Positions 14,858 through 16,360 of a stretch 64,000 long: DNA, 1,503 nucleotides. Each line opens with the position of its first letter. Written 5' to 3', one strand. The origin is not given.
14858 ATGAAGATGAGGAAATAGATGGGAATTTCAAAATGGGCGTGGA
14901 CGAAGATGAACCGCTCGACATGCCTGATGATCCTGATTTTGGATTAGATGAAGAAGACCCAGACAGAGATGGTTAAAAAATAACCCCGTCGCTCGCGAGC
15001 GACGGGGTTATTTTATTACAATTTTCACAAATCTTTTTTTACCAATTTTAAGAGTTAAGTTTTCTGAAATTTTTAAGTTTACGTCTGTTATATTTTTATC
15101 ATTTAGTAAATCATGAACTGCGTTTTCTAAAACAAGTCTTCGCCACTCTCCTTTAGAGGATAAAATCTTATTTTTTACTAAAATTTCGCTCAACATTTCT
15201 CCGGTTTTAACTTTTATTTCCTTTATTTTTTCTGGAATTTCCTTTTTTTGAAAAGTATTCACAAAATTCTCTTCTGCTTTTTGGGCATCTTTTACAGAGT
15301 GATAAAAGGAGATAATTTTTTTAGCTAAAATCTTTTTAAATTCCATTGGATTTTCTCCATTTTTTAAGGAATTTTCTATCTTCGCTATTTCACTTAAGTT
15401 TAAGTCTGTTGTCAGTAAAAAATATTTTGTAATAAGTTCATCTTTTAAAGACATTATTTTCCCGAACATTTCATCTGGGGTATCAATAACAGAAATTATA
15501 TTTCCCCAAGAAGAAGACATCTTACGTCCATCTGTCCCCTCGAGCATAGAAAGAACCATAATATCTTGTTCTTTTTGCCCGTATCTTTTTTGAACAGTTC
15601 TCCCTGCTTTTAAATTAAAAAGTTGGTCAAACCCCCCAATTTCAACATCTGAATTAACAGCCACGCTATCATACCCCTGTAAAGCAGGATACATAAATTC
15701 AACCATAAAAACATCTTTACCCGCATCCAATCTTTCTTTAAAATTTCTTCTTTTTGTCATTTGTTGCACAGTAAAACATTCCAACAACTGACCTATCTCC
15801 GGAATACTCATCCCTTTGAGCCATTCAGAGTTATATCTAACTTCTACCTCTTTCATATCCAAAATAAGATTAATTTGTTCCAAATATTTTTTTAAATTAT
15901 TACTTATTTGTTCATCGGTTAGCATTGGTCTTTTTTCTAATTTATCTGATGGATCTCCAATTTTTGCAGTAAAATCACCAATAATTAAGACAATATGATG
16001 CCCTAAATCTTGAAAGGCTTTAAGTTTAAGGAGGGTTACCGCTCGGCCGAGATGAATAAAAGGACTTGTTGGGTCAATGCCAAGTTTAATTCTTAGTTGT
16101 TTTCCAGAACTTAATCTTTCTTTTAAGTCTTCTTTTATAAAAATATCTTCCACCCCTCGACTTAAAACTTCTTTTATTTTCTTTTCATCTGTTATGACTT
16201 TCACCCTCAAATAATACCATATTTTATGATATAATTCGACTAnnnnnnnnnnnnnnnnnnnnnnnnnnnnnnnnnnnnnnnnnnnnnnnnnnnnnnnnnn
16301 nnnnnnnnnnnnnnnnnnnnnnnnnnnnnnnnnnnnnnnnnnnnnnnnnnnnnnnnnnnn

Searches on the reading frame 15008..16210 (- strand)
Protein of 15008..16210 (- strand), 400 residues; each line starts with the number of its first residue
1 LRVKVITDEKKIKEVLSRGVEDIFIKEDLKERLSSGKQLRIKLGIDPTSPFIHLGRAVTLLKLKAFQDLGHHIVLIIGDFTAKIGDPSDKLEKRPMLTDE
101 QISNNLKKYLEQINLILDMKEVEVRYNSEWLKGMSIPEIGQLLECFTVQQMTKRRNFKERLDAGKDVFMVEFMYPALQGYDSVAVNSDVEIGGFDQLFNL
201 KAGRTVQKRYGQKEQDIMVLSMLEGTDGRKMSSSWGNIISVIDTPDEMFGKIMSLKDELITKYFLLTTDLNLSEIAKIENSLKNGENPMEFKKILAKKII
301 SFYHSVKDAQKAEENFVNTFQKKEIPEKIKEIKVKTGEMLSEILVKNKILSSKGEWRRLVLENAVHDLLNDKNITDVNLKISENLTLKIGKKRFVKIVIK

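Call 63: search_protein_families(library=pfam, proteins=[window:15008-16210:-], max_evalue=0.00001)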
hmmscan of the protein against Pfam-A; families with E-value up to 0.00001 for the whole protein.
window:15008-16210:- (400 aa): 1 family
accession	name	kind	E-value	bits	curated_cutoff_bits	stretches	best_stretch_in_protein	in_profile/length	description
PF00579.31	tRNA-synt_1b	-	6e-68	229.7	21.1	1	37-321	4-292/292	tRNA synthetases class I (W and Y)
